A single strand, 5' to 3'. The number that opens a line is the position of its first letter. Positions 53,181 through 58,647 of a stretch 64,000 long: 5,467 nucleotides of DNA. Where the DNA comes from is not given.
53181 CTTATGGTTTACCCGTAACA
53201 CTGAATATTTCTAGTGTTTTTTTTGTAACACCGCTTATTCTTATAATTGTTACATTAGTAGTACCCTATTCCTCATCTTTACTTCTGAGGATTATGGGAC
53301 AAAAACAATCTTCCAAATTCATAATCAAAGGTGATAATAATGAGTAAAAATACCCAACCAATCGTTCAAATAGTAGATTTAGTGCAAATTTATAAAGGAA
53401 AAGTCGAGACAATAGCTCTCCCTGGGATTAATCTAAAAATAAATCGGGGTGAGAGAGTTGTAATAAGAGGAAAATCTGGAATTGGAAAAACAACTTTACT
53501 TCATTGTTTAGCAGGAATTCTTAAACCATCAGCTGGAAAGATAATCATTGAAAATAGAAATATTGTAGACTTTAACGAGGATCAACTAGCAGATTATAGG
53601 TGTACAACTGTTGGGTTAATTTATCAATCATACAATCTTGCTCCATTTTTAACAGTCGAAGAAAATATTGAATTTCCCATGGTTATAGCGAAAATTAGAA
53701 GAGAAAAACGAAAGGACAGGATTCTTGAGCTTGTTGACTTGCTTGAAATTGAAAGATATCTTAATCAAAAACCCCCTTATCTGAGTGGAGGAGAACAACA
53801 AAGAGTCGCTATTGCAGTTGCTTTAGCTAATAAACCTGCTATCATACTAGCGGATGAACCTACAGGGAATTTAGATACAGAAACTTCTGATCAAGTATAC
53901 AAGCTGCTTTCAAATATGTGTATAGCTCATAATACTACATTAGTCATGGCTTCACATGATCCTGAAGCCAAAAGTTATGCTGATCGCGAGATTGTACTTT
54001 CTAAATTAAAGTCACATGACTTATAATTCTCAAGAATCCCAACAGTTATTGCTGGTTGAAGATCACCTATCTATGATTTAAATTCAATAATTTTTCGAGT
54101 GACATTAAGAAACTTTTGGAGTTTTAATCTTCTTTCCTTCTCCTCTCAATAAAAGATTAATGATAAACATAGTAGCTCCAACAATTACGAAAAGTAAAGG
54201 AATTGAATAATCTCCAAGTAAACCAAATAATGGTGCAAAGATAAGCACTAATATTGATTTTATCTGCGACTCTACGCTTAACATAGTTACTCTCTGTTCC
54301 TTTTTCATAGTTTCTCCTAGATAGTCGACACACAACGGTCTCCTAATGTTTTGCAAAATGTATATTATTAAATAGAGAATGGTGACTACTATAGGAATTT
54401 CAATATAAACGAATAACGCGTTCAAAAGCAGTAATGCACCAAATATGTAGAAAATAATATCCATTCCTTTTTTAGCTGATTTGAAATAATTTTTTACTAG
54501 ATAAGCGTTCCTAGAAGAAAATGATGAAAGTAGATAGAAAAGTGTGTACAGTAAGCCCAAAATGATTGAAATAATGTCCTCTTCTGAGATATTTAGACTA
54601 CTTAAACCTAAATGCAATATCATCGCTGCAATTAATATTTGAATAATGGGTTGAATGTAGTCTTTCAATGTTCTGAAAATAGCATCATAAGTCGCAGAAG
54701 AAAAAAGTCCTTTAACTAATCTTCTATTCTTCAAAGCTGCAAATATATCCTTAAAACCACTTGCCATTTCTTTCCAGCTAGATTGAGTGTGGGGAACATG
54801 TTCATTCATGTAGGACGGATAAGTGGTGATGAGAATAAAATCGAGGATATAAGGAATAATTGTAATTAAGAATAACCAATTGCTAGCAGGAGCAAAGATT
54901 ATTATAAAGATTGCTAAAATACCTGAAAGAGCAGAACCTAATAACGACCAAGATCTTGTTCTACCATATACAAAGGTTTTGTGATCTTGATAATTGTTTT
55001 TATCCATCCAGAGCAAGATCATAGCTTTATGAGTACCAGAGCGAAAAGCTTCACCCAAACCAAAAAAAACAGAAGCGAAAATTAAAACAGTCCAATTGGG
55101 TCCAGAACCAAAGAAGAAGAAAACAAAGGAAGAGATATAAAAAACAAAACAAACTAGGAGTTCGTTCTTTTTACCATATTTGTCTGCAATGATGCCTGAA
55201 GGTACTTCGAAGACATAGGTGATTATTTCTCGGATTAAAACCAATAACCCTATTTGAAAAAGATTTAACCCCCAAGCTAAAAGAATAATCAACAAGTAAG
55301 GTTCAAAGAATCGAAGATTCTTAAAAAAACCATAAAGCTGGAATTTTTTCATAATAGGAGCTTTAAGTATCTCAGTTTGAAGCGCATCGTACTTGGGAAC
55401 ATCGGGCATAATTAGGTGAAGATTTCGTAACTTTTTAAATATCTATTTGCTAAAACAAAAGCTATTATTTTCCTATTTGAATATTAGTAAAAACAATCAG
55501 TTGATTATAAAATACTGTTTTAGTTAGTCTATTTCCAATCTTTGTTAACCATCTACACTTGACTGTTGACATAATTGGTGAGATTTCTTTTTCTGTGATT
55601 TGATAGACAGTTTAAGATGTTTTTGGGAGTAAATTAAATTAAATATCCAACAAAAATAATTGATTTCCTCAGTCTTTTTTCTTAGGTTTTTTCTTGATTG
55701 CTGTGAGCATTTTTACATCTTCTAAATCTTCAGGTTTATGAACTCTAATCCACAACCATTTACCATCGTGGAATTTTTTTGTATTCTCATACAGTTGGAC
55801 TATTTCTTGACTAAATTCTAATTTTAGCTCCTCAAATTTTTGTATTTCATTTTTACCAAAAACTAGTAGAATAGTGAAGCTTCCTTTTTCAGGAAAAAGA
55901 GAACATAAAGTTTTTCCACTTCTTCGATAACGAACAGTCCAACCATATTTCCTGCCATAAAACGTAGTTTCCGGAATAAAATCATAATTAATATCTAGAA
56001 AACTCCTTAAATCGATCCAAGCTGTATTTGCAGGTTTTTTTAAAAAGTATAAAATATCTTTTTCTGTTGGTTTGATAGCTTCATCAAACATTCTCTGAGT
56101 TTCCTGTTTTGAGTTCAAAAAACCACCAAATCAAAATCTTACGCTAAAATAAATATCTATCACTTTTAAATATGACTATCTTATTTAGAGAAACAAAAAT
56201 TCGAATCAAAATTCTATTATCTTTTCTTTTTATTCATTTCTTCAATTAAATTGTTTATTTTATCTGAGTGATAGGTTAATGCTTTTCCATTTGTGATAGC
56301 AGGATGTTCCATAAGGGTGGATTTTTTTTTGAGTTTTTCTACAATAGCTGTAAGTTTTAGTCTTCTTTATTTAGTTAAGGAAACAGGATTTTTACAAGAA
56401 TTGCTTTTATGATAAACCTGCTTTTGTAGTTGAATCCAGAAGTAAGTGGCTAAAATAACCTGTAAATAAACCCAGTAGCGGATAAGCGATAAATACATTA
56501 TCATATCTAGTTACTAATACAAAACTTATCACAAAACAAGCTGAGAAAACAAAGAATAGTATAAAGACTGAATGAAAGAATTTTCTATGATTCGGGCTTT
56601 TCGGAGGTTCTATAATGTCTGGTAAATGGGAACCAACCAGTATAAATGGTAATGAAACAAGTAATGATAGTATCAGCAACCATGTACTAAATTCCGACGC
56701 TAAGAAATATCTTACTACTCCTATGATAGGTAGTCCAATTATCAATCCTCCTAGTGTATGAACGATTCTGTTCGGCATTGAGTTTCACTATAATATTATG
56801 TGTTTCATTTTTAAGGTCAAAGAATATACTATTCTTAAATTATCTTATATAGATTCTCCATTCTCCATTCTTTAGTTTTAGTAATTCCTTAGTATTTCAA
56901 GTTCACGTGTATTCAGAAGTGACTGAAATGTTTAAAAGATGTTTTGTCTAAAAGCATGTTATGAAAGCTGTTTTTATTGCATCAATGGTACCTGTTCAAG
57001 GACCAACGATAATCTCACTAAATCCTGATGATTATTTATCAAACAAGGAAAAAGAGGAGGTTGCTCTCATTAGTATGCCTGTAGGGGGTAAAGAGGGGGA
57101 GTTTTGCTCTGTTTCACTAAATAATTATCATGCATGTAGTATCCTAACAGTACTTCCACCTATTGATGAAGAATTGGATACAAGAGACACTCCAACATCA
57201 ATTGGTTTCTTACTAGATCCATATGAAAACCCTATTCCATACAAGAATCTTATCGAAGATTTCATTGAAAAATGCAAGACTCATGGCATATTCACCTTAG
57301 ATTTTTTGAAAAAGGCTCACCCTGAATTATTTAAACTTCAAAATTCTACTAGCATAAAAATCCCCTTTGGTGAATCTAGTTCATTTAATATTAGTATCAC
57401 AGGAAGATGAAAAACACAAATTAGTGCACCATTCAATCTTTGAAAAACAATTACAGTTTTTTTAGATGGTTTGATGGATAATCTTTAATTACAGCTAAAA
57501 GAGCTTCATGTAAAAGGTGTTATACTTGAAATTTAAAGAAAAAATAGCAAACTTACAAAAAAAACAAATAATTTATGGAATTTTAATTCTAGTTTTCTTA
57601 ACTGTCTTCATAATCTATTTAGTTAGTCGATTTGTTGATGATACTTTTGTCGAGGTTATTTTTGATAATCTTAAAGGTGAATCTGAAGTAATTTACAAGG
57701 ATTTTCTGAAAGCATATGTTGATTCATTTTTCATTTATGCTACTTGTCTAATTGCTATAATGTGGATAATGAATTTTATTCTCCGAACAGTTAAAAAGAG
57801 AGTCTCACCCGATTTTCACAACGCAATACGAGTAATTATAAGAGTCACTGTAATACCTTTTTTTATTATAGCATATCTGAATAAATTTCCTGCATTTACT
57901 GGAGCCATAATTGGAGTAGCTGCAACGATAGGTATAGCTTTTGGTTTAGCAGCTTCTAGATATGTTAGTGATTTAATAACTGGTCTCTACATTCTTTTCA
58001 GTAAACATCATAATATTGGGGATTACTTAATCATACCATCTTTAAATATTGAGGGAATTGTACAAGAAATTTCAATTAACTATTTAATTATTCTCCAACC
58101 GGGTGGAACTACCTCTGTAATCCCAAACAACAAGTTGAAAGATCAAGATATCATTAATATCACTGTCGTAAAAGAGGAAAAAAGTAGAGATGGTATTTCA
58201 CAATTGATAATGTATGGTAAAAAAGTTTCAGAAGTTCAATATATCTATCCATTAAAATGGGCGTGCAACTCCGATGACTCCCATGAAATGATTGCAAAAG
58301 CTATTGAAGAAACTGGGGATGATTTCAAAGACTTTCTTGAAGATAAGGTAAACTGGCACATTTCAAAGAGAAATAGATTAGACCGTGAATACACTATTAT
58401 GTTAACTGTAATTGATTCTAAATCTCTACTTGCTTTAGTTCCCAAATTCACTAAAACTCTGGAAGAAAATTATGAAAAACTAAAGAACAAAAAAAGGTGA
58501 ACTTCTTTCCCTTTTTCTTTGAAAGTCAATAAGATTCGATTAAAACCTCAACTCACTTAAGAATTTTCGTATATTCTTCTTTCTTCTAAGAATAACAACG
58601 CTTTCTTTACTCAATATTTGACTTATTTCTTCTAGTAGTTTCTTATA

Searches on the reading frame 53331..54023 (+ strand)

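Call 25: search_protein_families(library=pfam, proteins=[window:53331-54023:+], max_evalue=0.01)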
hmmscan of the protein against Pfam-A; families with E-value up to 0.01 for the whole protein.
window:53331-54023:+ (231 aa): 9 families
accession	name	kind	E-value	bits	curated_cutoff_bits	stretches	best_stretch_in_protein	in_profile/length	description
PF00005.33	ABC_tran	-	5.8e-33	114.8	25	1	32-178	3-136/137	ABC transporter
PF13304.12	AAA_21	-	4.1e-05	24.2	27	1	62-212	154-301/304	AAA domain, putative AbiEii toxin, Type IV TA system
PF05729.18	NACHT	-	0.0018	18.6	26.7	1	42-62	2-22/167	NACHT domain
PF13191.12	AAA_16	-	0.0033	18.4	32.6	1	38-67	22-51/167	AAA ATPase domain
PF02463.25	SMC_N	-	0.0048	16.8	40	1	44-218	28-206/220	RecF/RecN/SMC N terminal domain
PF20720.3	nSTAND3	-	0.0052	16.9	27.2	0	36-62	13-39/155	Novel STAND NTPase 3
PF01078.27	Mg_chelatase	-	0.0052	16.6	20.3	0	41-83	23-65/207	Magnesium chelatase, subunit ChlI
PF03834.20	Rad10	-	0.0061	16.9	28.1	0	181-216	75-110/115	Binding domain of DNA repair protein Ercc1 (rad10/Swi10)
PF13555.12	AAA_29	-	0.01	16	27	0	36-68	18-50/61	P-loop containing region of AAA domain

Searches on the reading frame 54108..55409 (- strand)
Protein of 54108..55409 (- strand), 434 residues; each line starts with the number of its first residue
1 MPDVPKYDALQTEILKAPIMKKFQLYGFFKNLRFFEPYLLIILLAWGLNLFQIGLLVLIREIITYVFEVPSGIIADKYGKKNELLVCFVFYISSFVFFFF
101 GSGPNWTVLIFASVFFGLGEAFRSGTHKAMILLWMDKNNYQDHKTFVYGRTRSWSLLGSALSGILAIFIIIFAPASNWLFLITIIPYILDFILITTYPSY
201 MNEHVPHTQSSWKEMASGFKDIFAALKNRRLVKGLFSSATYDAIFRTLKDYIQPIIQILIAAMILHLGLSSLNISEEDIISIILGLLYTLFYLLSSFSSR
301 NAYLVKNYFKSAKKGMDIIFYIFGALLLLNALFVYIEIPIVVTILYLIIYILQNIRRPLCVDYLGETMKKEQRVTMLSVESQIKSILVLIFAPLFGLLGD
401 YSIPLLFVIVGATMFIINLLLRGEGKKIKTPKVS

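Call 25: search_protein_families(library=pfam, proteins=[window:54108-55409:-], max_evalue=0.01)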
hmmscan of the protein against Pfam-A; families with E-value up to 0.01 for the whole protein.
window:54108-55409:- (434 aa): 2 families
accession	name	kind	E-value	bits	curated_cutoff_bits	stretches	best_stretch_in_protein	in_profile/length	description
PF07690.21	MFS_1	-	6.7e-18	65.2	33.4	1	38-376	18-331/347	Major Facilitator Superfamily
PF12832.13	MFS_1_like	-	9.4e-06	25.3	25.2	1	25-231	8-214/373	MFS_1 like family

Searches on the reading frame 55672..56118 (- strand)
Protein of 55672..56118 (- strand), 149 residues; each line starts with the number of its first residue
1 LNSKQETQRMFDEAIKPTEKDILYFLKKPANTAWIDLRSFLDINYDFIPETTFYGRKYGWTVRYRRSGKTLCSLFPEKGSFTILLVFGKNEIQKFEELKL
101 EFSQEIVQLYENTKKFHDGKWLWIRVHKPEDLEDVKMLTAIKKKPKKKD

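Call 25: search_protein_families(library=pfam, proteins=[window:55672-56118:-], max_evalue=0.01)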
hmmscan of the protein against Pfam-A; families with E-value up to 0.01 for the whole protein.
window:55672-56118:- (149 aa): 1 family
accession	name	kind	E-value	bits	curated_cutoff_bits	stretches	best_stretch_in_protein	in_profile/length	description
PF12663.12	DUF3788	-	1.6e-33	115.8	25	1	15-143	2-128/128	Protein of unknown function (DUF3788)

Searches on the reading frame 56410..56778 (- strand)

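Call 25: search_protein_families(library=pfam, proteins=[window:56410-56778:-], max_evalue=0.01)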
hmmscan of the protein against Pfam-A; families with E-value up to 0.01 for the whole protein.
window:56410-56778:- (123 aa): 1 family
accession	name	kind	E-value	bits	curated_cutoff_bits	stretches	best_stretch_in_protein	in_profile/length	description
PF04307.19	YdjM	-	2.3e-08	34.2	29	1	7-122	6-113/176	YdjM inner membrane protein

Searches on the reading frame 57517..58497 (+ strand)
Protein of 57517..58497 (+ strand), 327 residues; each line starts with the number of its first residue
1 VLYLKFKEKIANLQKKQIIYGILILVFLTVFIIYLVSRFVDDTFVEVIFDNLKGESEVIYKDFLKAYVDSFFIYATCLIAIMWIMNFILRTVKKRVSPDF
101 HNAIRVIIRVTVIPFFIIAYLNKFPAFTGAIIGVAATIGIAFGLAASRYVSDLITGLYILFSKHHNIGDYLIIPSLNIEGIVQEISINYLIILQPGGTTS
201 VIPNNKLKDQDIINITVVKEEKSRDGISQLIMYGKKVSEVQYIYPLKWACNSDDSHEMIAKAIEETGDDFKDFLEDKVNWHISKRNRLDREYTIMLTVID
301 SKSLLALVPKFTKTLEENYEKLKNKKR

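Call 25: search_protein_families(library=pfam, proteins=[window:57517-58497:+], max_evalue=0.01)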
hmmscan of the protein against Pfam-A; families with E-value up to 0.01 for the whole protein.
window:57517-58497:+ (327 aa): 1 family
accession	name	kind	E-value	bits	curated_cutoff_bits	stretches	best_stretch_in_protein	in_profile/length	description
PF00924.24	MS_channel_2nd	-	3e-13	50.1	20.2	1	149-216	2-67/68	Mechanosensitive ion channel, beta-domain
